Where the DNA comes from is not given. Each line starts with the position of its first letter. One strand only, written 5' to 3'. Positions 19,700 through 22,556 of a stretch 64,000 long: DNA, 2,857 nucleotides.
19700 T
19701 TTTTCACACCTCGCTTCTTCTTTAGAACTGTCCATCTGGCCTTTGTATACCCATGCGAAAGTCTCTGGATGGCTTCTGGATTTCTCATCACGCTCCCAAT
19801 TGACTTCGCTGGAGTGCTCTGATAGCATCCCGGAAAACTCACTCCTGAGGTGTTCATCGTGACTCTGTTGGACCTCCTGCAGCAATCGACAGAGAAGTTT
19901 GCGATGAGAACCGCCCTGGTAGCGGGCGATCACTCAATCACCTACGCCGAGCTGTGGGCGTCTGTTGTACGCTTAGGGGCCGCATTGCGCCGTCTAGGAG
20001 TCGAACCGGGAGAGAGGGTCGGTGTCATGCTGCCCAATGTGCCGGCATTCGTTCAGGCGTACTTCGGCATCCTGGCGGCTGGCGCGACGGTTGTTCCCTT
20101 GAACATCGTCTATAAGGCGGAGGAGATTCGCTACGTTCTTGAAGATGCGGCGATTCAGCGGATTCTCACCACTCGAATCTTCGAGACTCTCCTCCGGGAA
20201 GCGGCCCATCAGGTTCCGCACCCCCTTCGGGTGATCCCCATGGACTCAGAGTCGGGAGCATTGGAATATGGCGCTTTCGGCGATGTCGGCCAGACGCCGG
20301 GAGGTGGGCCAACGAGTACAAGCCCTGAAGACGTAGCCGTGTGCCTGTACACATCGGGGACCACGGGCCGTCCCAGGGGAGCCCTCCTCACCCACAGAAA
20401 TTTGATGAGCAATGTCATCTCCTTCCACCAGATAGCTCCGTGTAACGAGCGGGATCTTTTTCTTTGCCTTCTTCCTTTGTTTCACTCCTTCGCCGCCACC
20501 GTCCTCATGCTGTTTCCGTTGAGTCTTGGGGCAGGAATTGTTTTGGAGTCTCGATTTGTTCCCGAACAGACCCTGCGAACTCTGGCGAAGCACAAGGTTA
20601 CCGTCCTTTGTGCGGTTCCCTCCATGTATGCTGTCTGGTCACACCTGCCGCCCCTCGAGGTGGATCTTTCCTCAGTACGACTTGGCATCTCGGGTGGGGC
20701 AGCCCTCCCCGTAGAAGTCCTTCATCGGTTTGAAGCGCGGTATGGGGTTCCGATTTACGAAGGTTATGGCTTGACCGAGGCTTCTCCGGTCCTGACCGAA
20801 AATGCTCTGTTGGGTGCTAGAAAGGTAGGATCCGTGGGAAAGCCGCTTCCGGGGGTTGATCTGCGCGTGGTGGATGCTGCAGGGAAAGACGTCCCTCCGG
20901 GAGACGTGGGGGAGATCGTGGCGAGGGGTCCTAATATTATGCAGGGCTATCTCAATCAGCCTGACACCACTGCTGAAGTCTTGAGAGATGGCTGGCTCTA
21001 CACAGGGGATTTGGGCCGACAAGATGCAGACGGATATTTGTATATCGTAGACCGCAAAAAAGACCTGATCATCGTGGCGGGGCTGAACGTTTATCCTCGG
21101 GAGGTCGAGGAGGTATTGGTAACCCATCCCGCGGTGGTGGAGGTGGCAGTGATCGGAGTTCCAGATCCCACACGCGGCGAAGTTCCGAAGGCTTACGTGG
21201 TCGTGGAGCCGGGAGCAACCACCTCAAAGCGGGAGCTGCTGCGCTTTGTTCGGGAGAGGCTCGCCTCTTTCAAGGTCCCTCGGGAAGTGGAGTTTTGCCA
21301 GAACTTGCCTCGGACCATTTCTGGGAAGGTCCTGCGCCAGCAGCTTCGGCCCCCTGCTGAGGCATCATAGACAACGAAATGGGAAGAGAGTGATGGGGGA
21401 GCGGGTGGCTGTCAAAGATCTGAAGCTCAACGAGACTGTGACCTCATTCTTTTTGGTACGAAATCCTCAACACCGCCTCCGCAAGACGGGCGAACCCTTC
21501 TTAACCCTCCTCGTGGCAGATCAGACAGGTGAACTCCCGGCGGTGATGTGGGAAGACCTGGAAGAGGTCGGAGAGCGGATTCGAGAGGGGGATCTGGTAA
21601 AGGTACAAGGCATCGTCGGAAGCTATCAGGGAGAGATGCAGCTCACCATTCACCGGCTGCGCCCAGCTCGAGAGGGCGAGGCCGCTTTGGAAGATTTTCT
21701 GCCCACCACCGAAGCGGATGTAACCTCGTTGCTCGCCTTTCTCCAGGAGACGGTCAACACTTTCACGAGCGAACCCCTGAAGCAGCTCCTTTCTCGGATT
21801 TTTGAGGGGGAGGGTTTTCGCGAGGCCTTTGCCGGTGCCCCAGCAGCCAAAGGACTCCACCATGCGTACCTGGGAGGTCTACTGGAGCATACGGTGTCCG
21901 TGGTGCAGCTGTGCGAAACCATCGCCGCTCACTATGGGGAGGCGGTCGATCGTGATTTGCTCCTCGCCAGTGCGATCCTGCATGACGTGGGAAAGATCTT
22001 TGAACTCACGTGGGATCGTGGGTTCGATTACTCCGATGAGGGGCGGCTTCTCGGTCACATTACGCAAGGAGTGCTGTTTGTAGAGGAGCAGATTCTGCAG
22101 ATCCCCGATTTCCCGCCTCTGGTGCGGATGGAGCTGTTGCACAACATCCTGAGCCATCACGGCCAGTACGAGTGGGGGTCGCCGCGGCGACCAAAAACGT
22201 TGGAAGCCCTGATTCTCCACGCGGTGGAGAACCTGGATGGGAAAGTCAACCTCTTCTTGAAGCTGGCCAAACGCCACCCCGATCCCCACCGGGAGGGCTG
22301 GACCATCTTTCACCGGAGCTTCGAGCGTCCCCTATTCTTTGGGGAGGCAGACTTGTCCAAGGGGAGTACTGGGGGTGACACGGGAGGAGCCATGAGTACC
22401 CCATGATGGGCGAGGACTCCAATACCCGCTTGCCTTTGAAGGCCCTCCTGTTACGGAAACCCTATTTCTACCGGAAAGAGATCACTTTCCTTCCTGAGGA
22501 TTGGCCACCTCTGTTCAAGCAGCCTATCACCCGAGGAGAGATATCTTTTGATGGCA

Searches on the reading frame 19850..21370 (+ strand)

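Call 10: search_protein_families(library=pfam, proteins=[window:19850-21370:+])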
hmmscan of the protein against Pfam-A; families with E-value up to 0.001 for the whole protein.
window:19850-21370:+ (506 aa): 2 families
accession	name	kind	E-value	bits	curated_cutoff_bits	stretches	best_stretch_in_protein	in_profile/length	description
PF00501.34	AMP-binding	-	1.5e-99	333.8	29.9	1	11-368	2-384/384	AMP-binding enzyme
PF13193.12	AMP-binding_C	-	8.6e-26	91.1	24.5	1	418-493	1-76/76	AMP-binding enzyme C-terminal domain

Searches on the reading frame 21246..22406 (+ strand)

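Call 10: search_protein_families(library=pfam, proteins=[window:21246-22406:+])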
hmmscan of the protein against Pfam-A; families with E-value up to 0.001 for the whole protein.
window:21246-22406:+ (386 aa): 2 families
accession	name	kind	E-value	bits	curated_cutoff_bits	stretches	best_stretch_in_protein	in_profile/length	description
PF01966.28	HD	-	3.3e-14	53.6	22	1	213-331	2-114/116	HD domain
PF01336.31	tRNA_anti-codon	-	2.8e-09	37.2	27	1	77-140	9-74/75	OB-fold nucleic acid binding domain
